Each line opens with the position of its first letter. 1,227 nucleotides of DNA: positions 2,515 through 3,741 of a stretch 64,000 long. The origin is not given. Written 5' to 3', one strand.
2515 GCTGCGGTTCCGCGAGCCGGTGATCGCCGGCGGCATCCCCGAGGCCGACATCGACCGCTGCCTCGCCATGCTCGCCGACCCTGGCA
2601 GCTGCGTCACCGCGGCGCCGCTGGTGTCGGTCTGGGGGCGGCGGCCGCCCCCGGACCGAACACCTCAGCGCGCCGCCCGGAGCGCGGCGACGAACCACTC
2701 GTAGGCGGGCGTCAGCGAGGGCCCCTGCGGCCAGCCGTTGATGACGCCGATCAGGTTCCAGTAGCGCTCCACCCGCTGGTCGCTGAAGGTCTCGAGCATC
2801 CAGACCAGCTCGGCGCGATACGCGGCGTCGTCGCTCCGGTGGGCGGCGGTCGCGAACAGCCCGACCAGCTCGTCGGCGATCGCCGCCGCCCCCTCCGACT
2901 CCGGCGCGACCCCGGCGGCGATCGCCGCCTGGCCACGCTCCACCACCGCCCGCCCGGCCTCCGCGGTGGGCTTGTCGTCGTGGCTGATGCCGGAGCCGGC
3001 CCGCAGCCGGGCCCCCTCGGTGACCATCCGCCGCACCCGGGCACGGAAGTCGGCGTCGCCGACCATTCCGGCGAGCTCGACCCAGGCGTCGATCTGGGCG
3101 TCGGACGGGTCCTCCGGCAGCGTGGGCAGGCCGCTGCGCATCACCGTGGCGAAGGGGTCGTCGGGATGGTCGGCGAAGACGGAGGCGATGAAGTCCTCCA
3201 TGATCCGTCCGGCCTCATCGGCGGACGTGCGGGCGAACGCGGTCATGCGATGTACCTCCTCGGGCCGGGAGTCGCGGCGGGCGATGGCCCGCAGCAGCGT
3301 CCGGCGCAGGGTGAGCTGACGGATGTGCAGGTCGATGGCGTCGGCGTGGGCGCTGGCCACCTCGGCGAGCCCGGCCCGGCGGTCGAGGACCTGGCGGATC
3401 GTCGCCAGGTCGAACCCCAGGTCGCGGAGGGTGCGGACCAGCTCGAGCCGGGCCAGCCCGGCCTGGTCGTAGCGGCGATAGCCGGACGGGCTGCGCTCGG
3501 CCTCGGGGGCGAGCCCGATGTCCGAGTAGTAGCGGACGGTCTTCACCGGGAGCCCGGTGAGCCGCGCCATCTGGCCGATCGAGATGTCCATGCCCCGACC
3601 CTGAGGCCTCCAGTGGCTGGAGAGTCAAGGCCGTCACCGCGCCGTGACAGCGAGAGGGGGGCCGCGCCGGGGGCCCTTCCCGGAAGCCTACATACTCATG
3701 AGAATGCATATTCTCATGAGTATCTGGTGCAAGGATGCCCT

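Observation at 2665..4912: A MerR-regulated MFS efflux locus destroyed by a Tn3-family transposon that has itself decayed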

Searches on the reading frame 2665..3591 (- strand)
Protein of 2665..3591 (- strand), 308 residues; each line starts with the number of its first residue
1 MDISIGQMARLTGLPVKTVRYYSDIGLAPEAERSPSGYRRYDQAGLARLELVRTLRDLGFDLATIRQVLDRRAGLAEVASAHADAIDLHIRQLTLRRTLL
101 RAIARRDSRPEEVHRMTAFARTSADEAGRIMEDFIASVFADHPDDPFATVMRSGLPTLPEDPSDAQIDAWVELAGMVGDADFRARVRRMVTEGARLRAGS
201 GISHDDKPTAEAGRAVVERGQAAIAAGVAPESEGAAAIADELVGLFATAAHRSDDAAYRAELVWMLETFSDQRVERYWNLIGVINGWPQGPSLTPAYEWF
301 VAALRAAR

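Call 6: search_protein_families(library=pfam, proteins=[window:2665-3591:-], max_evalue=1)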
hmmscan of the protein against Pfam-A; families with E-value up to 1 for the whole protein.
window:2665-3591:- (308 aa): 3 families
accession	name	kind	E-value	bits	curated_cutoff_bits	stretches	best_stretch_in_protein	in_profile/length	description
PF13411.12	MerR_1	-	6.8e-17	61.8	21.6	1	4-70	2-67/69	MerR HTH family regulatory protein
PF00376.29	MerR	-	1.2e-14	54.2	28.2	1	4-41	1-38/38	MerR family regulatory protein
PF09278.17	MerR-DNA-bind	-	9.2e-06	26.6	25.4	1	46-101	1-63/65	MerR, DNA binding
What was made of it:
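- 2665..3591 (-): MerR-family regulator gene, 308 aa: N-terminal winged HTH plus coiled coil (residues 1 to about 105) and a roughly 200-aa helical C-terminal domain of unknown family. It converges on, and overlaps by 40 bp, the methyltransferase gene 1739-2704 (+), so it looks monocistronic. Pfam MerR_1, MerR and MerR-DNA-bind (call 6).
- Checked: (1) MerR gene 2665-3591 (-), 308 aa. It hits Pfam MerR_1 at E=6.8e-17, plus MerR and MerR-DNA-bind (call 6).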

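Call 7: find_related_loci(query=window:2665-3591:-, collection=genome_contigs, flank=10000)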
Query window:2665-3591:- (308 aa) in genome_contigs; peptide patterns used: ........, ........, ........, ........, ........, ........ (x = any residue, [..] = any of these).
196 stretches matched a pattern; 21 encode a relative of the query (tblastn E <= 1e-3); 21 distinct loci.
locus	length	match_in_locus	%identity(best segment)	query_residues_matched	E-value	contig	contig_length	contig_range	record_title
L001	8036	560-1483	96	1-308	0e+0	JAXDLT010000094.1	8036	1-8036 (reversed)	MAG: Chloroflexota bacterium isolate BP_624 scaffold_29967, whole genome shotgun sequence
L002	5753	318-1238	95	1-307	0e+0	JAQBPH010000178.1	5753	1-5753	MAG: Chloroflexota bacterium isolate RYN_342 scaffold_360558, whole genome shotgun sequence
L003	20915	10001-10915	95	1-305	0e+0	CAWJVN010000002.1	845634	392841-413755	MAG: uncultured Chloroflexia bacterium isolate MFD04580.bin.1.38 genome assembly, contig: contig_36078, whole genome sho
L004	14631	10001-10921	76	1-307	8e-140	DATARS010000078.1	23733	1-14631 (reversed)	MAG TPA_asm: Candidatus Dormiibacterota bacterium isolate SMAG_U5500 k141_4214080, whole genome shotgun sequence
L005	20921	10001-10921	67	1-308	1e-129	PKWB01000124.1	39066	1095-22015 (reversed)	MAG: Candidatus Dormiibacterota bacterium isolate palsa_863 73.20120500_P32.17_contig_3068, whole genome shotgun sequenc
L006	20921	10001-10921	68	1-308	5e-129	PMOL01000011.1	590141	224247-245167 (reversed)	MAG: Candidatus Dormiibacterota bacterium isolate palsa_834 73.20110600_P1M.3_contig_219, whole genome shotgun sequence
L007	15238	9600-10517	66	1-306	8e-127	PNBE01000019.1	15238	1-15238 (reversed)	MAG: Candidatus Dormiibacterota bacterium isolate palsa_851 73.20111000_P3M.52_contig_2160, whole genome shotgun sequenc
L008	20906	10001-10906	65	1-306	7e-125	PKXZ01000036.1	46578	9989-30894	MAG: Candidatus Dormiibacterota bacterium isolate palsa_859 73.20120500_P23.17_contig_2186, whole genome shotgun sequenc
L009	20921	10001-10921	67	1-307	2e-124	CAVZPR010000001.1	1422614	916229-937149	MAG: Candidatus Dormibacteraeota bacterium isolate MFD09603.bin.2.40 genome assembly, contig: contig_10890, whole genome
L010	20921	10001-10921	63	1-307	3e-122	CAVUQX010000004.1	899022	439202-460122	MAG: Candidatus Dormibacteraeota bacterium isolate MFD00731.bin.2.74 genome assembly, contig: contig_52533, whole genome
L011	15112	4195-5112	62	1-306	7e-122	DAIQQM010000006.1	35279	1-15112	MAG TPA_asm: Candidatus Dormiibacterota bacterium isolate CTOTU28682 NODE_500_length_35279_cov_5.927067, whole genome sh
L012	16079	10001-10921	60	1-307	1e-120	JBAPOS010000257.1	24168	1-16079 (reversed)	MAG: Candidatus Dormiibacterota bacterium isolate MFD03341_ilm_asm_bin34 k127_60883, whole genome shotgun sequence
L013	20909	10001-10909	64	1-307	8e-120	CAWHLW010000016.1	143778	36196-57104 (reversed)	MAG: Candidatus Dormibacteraeota bacterium isolate MFD00731.bin.2.132 genome assembly, contig: contig_85349, whole genom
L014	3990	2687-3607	59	1-307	1e-118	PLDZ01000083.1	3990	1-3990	MAG: Candidatus Dormiibacterota bacterium isolate palsa_844 73.20111000_P1M.26_contig_48652, whole genome shotgun sequen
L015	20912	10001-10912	63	1-304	2e-116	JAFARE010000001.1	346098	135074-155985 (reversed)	MAG: Candidatus Dormiibacterota bacterium isolate CP_BM_ER_82 BM_ER_k147_805654, whole genome shotgun sequence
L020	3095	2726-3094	98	1-123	1e-72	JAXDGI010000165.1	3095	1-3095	MAG: Solirubrobacteraceae bacterium isolate BP_498 scaffold_384260, whole genome shotgun sequence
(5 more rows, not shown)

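Call 33: search_protein_families(library=pfam, proteins=[L020:2005-2466:+, L020:122-1168:-], max_evalue=0.01)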
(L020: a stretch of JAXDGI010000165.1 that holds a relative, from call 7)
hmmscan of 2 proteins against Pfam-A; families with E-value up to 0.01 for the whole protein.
L020:2005-2466:+ (153 aa): 2 families
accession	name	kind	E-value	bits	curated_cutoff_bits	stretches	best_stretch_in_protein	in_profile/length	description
PF12680.13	SnoaL_2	-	1.8e-07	32.2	27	1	41-135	16-102/102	SnoaL-like domain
PF07858.18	LEH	-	0.00014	22.6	24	1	58-147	36-119/122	Limonene-1,2-epoxide hydrolase catalytic domain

L020:122-1168:- (348 aa): 3 families
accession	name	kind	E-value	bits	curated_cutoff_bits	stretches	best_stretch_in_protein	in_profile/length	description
PF12852.13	Cupin_6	-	4.9e-43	147.4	26.7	1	36-214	1-182/183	Cupin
PF12833.13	HTH_18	-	1.3e-20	73.9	33.6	1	252-331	1-80/80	Helix-turn-helix domain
PF00165.29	HTH_AraC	-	5.4e-11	42.8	26.6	1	239-280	1-42/42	Bacterial regulatory helix-turn-helix proteins, AraC family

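Call 40: search_protein_families(library=ncbifam, proteins=[window:2665-3591:-], max_evalue=0.1)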
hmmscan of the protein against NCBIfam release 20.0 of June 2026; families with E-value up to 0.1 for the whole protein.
window:2665-3591:- (308 aa): 17 families
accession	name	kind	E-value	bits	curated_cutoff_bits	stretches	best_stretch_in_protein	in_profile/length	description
TIGR02044.1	CueR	equivalog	3.5e-17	62.7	147.4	1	4-102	2-107/127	Cu(I)-responsive transcriptional regulator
TIGR02047.1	CadR-PbrR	equivalog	5.6e-15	55.5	151.45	1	4-103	2-101/127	Cd(II)/Pb(II)-responsive transcriptional regulator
TIGR02051.1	MerR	equivalog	3.1e-13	50.1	150.85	1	5-101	2-103/124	mercury resistance transcriptional regulator MerR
NF007069.0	PRK09514.1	equivalog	7.5e-13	48.6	143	1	4-85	3-84/141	Zn(2+)-responsive transcriptional regulator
TIGR02043.1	ZntR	equivalog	2e-12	47.4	167.95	1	4-86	3-85/131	Zn(2+)-responsive transcriptional regulator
NF007590.0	PRK10227.1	equivalog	4.9e-10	39.6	244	1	4-67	2-65/135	Cu(I)-responsive transcriptional regulator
NF041849.1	trans_regNmlR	equivalog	1e-09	38.4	175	1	5-63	3-61/117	stress response transcriptional regulator NmlR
NF010315.0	PRK13752.1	subfamily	2.3e-09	37.4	261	1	2-82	7-88/144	mercury resistance transcriptional regulator MerR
NF047375.1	HeatShock_HspR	equivalog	3.3e-08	33.4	105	1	5-79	6-80/92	heat shock protein transcriptional repressor HspR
NF053782.1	ChlnTransRegdde3219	equivalog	2.3e-06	27.3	450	1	3-71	7-75/278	choline utilization transcriptional activator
TIGR02054.1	MerD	equivalog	2.7e-06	27.9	103.65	1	5-103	6-102/120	mercuric resistance transcriptional repressor MerD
TIGR01950.1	SoxR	equivalog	3e-06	27.1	116.9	1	3-71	2-69/142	redox-sensitive transcriptional activator SoxR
NF050798.1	TF_FtsR_Actino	equivalog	3.3e-06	27.4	150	1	18-92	21-88/223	transcriptional regulator FtsR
NF053740.1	TransRegTnrAGPos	equivalog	0.00013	22.1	140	1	3-73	13-82/108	hypothetical protein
NF033783.1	coreg_MerD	equivalog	0.00022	21.6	170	1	5-98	6-96/121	mercury resistance co-regulator MerD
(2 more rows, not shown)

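Call 41: search_solved_structures(query=window:2665-3591:-, max_evalue=0.01)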
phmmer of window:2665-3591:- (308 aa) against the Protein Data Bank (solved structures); distinct sequences matched with E-value up to 0.01: 32.
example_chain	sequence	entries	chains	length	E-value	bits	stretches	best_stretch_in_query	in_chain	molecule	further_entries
2vz4_A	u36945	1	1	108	3.5e-12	49.8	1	4-73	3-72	HTH-TYPE TRANSCRIPTIONAL ACTIVATOR TIPA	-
5gpe_A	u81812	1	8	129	3e-11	46.7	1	4-123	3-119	Transcriptional regulator, MerR-family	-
4ua1_A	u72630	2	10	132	5.2e-11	45.9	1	3-69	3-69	Regulatory protein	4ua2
6jgf_A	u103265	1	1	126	2.9e-10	43.5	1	4-100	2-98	CadR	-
6jyw_A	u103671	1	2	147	4.3e-10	42.9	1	4-100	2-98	CadR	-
6jgv_A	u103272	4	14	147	4.4e-10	42.9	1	4-100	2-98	CadR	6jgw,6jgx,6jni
6ldi_G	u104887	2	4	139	3e-09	40.2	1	3-104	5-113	HTH-type transcriptional regulator CueR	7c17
4wls_A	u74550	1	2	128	3.2e-09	40.1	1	4-105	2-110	HTH-type transcriptional regulator CueR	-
1q05_A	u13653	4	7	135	5.4e-09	39.3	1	4-104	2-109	Transcriptional regulator cueR | HTH-type transcriptional regulator CueR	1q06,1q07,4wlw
6xh7_G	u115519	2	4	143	6.4e-09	39.1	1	4-104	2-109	HTH-type transcriptional regulator CueR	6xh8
1jbg_A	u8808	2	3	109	1.3e-07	34.8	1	4-71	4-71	transcription activator of multidrug-efflux transporter genes mta | transcription activator MtaN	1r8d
5crl_A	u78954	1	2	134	1.5e-07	34.6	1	3-84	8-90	Mercuric resistance operon regulatory protein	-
3gpv_A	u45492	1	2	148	1.3e-06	31.5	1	3-71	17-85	Transcriptional regulator, MerR family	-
3qao_A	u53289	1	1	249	2.7e-06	30.5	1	4-71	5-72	MerR-like transcriptional regulator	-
7cla_A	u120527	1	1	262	1.2e-05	28.4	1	4-75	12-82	HTH-type transcriptional regulator SkgA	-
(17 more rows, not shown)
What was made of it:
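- Closest known: TipAL / tipA promoter of Streptomyces. Same: The HTH is most similar to TipA-N (call 41).
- Checked: The best solved-structure match for the HTH is TipA-N, 2vz4, at E=3.5e-12 (call 41).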

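Call 68: search_solved_structures(query=A2, max_evalue=1)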
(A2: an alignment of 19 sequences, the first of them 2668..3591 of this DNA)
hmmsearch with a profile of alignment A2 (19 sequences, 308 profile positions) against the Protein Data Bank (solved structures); distinct sequences matched with E-value up to 1: 39.
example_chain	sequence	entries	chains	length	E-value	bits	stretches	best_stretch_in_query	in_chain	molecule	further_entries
4ua1_A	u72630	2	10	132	2.5e-15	59.9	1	1-69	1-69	Regulatory protein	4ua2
2vz4_A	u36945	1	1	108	4.3e-14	55.8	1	3-71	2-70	HTH-TYPE TRANSCRIPTIONAL ACTIVATOR TIPA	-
6jgf_A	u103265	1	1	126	1.9e-13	53.7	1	4-103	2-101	CadR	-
6ldi_G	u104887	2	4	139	2.9e-13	53.1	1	1-105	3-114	HTH-type transcriptional regulator CueR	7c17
6jgv_A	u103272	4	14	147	2.9e-13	53.1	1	4-103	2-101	CadR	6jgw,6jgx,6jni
6jyw_A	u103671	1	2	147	3.6e-13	52.8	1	4-103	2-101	CadR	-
4wls_A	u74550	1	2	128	8.2e-13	51.6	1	4-106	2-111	HTH-type transcriptional regulator CueR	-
1q05_A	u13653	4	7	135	1.3e-12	50.9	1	4-105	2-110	Transcriptional regulator cueR | HTH-type transcriptional regulator CueR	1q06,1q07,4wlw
6xh7_G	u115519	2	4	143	1.6e-12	50.7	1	4-105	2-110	HTH-type transcriptional regulator CueR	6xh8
5gpe_A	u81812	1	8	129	4.1e-12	49.3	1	4-108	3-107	Transcriptional regulator, MerR-family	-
1jbg_A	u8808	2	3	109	1.8e-10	43.9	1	1-72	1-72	transcription activator of multidrug-efflux transporter genes mta | transcription activator MtaN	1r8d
3gpv_A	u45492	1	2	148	1.3e-09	41.1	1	1-72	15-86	Transcriptional regulator, MerR family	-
5crl_A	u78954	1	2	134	3.3e-09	39.7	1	2-70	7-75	Mercuric resistance operon regulatory protein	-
5xbt_A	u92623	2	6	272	9.4e-09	38.3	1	3-69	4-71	Probable transcriptional regulator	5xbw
5xql_A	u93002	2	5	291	1.1e-08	38.1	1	3-69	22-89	Multidrug-efflux transporter 1 regulator | C-di-GMP-binding multidrug transporter transcriptional regulator BrlR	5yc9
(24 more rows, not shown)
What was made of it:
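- MerR HTH and coiled coil are confirmed (calls 6, 41, 68).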

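Call 73: predict_structure(protein=window:2668-3591:-)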
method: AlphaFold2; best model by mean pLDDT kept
length: 308 residues; sequences in the alignment: 1
mean_pLDDT: 62.0   pTM: 0.38
mean pLDDT of the five models: 62.0, 57.4, 55.9, 55.7, 54.8
residues with pLDDT >= 90: 0; 70-90: 82; 50-70: 169; < 50: 57
segments of 3 or more residues with pLDDT < 50: 72-90, 102-104, 144-157, 175-178, 200-205
pLDDT, mean of each block of 10 residues (from residue 1): 78 79 74 64 72 62 65 41 45 53 53 60 52 51 46 47 60 51 58 55 52 81 86 85 72 58 60 62 59 67 75
secondary structure, 60 per line:
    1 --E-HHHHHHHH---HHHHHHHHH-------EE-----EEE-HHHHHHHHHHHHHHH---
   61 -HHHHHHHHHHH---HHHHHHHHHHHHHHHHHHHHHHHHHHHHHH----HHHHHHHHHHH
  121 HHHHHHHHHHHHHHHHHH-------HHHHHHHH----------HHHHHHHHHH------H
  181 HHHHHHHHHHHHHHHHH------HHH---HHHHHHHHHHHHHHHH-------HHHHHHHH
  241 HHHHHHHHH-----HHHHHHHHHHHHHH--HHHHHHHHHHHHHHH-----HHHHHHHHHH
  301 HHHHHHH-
elements in order: H5-12 H16-24 E39-41 H43-57 H62-72 H76-105 H110-138 H146-153 H164-173 H180-197 H210-225 H233-249 H255-268 H271-285 H291-307
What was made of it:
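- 2665..3591 (-): The single-sequence AF2 model is all-helical but low confidence, pLDDT 62 (call 73).
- Closest known: TipAL / tipA promoter of Streptomyces. Same: The C-terminal effector domain is long and helical (call 73).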

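Call 75: fold_search(model_id=the predicted structure, library=pdb)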
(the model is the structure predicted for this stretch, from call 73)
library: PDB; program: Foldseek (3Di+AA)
matches with E <= 10: 279; with E <= 0.001: 0
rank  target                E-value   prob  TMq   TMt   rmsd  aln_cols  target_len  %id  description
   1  1r8d_B                3.1e-03  1.00  0.23  0.63   7.7       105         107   26  Crystal Structure of MtaN Bound to DNA (released 2004-08-17)
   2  3hh0_A                5.1e-03  1.00  0.23  0.51  10.6       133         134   20  Crystal structure of a transcriptional regulator, MerR family from Bacillus cereus (released 2009-05-26)
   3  3d70_A                6.1e-03  1.00  0.22  0.24   9.6       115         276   23  Crystal structure of E253A mutant of BMRR bound to 22-bp oligonucleotide (released 2008-08-26)
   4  3d71_A                6.7e-03  1.00  0.22  0.24  10.3       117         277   25  Crystal structure of E253Q BMRR bound to 22 base pair promoter site (released 2008-08-26)
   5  2vz4_A                7.0e-03  1.00  0.22  0.65   6.1       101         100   34  The N-terminal domain of MerR-like protein TipAL bound to promoter DNA (released 2009-11-17)
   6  3q1m_A                7.4e-03  1.00  0.22  0.24   9.8       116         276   23  Crystal Structure of BmrR Dimer bound to DNA and the ligand 4-amino-quinaldine (released 2011-06-15)
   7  7cla                  8.8e-03  1.00  0.18  0.38  14.6       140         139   28  Crystal structure of HTH-type transcriptional regulator SkgA from Caulobacter crescentus (released 2020-10-28)
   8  1r8d_A                9.2e-03  1.00  0.23  0.62   7.7       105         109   26  Crystal Structure of MtaN Bound to DNA (released 2004-08-17)
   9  5d8c_A                1.1e-02  1.00  0.21  0.49  18.0       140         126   21  Crystal structure of HiNmlR, a MerR family regulator lacking the sensor domain, bound to promoter DNA (released 2016-06-29)
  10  3hh0_B                1.3e-02  1.00  0.22  0.49  10.7       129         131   19  Crystal structure of a transcriptional regulator, MerR family from Bacillus cereus (released 2009-05-26)
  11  1q06_B                1.3e-02  1.00  0.22  0.51   8.6       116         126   31  Crystal structure of the Ag(I) form of E. coli CueR, a copper efflux regulator (released 2003-09-16)
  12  3d6y_A                1.3e-02  1.00  0.22  0.24   9.5       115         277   23  Crystal structure of R275E mutant of BMRR bound to DNA and berberine (released 2008-08-26)
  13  5d90_C                1.6e-02  1.00  0.22  0.49   6.6       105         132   23  Crystal structure of HiNmlR, a MerR family regulator lacking the sensor domain, bound to promoter DNA (released 2016-06-29)
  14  6jni_E                1.7e-02  1.00  0.23  0.49   6.7       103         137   35  Crystal structure of the transcriptional regulator CadR from P. putida in complex with Zinc(II) and DNA (released 2019-09-25)
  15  6jni_H                1.7e-02  1.00  0.22  0.49   6.7       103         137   37  Crystal structure of the transcriptional regulator CadR from P. putida in complex with Zinc(II) and DNA (released 2019-09-25)
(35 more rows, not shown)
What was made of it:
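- On MerR-family transcription regulator: PDB matches to TipA-N, MerR, CueR and CadR over residues 1-105 (calls 41, 68, 75).
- Tried and rejected: Single-sequence AF2 of MerR gave a low-confidence model, and the fold search was uninformative for the C-terminal domain (calls 73, 75).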
